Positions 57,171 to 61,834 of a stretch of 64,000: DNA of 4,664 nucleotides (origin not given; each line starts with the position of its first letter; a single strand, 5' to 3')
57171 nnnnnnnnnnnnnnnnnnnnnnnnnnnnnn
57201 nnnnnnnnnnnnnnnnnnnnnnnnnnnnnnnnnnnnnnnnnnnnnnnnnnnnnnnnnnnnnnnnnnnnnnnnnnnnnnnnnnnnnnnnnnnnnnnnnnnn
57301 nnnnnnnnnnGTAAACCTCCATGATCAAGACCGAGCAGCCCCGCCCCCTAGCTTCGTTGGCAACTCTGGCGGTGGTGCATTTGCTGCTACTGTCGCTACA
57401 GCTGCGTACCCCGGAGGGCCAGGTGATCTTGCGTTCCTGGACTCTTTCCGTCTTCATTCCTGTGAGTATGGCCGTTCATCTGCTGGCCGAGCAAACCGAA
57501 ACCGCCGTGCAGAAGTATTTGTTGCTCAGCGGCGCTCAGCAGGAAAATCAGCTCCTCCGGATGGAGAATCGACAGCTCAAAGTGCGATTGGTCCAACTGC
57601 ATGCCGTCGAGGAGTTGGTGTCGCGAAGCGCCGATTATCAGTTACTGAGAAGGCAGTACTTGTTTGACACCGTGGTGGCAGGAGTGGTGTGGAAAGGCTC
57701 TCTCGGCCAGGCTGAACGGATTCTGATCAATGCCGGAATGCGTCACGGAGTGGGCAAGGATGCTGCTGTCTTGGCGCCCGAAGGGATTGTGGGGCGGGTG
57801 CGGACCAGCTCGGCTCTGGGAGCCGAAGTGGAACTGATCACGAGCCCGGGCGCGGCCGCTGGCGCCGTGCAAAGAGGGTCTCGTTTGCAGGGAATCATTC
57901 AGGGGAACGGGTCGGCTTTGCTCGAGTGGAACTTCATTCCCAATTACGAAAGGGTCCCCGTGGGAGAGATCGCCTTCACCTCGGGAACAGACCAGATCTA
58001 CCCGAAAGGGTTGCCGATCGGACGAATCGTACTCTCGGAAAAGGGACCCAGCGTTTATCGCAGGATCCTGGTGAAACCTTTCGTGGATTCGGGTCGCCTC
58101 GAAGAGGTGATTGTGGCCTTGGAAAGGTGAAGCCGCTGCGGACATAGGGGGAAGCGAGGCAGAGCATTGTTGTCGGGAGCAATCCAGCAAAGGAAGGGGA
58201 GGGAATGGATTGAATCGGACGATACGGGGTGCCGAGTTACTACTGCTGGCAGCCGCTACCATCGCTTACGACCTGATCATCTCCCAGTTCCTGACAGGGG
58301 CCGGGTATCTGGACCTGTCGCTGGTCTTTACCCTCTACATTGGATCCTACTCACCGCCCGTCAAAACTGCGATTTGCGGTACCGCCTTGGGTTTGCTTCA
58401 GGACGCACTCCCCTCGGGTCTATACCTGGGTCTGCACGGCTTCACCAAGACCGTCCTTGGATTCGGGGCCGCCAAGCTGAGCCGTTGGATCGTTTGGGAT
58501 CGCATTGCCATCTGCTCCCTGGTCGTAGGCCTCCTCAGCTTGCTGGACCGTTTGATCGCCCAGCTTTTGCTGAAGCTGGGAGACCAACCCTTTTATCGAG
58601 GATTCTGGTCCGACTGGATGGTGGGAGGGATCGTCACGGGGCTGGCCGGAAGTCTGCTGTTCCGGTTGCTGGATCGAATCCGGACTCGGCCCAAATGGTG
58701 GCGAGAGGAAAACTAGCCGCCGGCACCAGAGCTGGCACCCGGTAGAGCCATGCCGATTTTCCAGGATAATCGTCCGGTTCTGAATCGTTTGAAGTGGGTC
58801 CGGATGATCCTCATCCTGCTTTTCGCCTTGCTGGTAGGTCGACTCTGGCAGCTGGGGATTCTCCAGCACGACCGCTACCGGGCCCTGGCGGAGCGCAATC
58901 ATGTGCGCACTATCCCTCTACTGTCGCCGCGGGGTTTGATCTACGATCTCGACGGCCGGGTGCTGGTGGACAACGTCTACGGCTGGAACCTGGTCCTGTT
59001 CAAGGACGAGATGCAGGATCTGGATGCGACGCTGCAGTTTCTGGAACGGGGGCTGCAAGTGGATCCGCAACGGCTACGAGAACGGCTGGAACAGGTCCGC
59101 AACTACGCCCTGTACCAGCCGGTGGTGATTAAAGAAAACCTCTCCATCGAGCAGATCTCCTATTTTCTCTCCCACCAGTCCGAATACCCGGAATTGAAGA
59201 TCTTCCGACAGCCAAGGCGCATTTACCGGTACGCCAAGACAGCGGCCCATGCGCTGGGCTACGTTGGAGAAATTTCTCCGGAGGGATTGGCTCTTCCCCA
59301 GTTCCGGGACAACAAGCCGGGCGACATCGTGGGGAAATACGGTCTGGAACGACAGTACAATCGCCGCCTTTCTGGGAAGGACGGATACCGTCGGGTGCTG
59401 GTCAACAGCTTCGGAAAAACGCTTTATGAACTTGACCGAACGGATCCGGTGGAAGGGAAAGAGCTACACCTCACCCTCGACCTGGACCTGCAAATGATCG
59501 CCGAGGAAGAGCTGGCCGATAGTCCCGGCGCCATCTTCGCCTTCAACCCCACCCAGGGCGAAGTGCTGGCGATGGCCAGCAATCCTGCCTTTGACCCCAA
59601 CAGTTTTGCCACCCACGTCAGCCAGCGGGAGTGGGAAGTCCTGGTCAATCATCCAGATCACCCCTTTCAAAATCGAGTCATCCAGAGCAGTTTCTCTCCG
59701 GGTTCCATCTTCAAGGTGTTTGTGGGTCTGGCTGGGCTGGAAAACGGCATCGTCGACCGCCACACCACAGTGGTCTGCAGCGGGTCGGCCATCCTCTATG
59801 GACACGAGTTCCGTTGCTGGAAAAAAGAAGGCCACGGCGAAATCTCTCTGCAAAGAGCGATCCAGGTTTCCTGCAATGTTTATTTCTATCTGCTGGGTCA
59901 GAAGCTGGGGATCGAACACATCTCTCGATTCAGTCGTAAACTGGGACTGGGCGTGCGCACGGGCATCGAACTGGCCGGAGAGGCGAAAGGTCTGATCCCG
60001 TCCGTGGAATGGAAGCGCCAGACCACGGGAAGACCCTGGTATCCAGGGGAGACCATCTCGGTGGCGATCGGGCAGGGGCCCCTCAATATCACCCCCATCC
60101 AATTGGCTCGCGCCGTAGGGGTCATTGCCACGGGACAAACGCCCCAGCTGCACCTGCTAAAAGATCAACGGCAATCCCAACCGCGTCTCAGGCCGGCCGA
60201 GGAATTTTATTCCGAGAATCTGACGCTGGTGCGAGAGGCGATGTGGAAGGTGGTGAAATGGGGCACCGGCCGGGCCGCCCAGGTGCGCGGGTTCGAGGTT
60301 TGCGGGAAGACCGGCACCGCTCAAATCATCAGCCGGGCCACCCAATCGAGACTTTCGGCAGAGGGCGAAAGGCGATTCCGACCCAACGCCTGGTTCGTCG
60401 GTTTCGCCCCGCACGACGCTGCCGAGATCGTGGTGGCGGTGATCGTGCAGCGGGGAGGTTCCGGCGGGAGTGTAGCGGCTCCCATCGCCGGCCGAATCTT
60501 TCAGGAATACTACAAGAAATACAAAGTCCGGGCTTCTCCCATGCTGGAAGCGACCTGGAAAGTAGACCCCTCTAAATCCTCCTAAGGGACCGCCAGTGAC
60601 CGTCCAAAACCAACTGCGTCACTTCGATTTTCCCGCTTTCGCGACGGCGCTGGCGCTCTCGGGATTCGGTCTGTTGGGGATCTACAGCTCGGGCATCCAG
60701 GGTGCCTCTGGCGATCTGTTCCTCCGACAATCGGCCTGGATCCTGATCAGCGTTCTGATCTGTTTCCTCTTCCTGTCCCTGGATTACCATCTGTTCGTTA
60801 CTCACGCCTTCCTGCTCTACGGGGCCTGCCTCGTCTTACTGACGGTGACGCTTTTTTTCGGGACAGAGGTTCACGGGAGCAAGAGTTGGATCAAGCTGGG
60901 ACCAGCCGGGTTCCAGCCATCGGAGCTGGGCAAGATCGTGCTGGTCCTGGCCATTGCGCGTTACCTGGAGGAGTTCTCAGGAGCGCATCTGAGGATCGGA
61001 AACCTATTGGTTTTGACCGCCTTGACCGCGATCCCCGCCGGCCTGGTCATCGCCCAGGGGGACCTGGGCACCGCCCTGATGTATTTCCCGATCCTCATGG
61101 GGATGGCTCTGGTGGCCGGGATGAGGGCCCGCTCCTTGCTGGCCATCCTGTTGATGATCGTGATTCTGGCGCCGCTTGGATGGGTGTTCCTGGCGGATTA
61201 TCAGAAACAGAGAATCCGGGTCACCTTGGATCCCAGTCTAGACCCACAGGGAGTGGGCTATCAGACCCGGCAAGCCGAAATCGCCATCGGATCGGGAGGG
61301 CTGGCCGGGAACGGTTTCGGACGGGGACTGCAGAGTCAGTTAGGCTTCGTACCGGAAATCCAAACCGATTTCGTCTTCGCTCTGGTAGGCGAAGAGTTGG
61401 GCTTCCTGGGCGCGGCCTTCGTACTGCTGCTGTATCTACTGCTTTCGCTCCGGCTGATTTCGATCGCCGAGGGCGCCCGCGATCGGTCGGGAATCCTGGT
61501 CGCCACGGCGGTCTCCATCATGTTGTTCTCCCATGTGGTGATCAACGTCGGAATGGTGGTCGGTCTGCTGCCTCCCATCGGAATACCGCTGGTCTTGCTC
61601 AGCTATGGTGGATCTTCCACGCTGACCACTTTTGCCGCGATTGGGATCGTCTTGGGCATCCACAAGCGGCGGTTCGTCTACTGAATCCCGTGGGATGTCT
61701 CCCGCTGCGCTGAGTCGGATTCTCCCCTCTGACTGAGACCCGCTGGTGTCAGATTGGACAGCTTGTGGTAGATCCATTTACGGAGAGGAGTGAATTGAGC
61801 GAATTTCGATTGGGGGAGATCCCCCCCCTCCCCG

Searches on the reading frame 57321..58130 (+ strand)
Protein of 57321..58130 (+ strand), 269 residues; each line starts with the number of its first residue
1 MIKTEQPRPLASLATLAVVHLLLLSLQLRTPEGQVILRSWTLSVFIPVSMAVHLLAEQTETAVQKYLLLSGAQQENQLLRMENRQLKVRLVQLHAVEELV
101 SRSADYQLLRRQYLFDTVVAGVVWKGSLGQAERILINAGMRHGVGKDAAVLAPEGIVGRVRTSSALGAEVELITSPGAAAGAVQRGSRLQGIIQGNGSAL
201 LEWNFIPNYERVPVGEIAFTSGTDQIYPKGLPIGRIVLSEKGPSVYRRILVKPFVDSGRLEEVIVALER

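Call 22: search_protein_families(library=pfam, proteins=[window:57321-58130:+], max_evalue=0.00001)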
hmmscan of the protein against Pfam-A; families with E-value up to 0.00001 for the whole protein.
window:57321-58130:+ (269 aa): 1 family
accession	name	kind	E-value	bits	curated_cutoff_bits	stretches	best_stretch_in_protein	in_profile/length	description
PF04085.20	MreC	-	3e-30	105.4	28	1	130-265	9-145/147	Rod shape-determining protein MreC, barrel core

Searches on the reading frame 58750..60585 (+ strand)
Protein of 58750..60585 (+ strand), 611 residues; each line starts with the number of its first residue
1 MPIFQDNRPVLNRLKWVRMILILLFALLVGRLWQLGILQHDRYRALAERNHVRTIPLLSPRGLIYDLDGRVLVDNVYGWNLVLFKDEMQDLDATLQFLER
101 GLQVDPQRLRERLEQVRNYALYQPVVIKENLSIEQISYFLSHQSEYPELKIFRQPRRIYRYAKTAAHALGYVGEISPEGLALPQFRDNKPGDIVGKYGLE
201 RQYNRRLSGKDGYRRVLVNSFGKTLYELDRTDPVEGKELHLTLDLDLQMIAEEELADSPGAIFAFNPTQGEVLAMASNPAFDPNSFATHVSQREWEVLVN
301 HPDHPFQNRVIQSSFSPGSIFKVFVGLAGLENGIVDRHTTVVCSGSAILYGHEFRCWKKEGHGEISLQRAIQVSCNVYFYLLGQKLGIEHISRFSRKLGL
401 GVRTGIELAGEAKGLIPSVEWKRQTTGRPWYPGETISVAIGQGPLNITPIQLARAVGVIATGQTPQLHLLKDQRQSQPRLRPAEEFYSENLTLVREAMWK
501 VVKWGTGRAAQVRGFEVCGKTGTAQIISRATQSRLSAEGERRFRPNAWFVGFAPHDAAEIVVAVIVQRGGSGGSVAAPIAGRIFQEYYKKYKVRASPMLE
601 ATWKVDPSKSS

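Call 22: search_protein_families(library=pfam, proteins=[window:58750-60585:+], max_evalue=0.00001)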
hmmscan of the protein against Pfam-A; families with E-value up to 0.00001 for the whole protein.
window:58750-60585:+ (611 aa): 2 families
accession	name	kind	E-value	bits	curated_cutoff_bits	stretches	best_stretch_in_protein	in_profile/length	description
PF00905.27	Transpeptidase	-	1.9e-68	231.3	22.1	1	260-584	1-298/299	Penicillin binding protein transpeptidase domain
PF03717.20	PBP_dimer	-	3.5e-37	129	24.4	1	59-226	4-177/180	Penicillin-binding Protein dimerisation domain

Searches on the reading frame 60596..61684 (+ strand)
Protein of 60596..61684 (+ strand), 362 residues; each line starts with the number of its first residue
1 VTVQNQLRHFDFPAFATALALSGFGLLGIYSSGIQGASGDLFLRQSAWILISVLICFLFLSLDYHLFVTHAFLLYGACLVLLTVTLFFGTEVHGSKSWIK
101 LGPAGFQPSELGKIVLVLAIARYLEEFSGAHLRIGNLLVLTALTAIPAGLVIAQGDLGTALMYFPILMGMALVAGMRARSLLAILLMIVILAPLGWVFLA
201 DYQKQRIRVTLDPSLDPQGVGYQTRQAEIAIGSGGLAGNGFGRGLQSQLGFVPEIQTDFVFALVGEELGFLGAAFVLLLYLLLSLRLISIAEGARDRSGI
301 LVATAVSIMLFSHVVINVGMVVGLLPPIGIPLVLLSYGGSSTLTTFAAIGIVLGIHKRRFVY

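Call 22: search_protein_families(library=pfam, proteins=[window:60596-61684:+], max_evalue=0.00001)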
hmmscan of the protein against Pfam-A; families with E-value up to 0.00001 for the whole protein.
window:60596-61684:+ (362 aa): 1 family
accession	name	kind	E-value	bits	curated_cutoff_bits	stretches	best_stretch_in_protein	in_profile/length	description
PF01098.24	FTSW_RODA_SPOVE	-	3.2e-90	303.1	26.4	1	24-358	14-353/356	Cell cycle protein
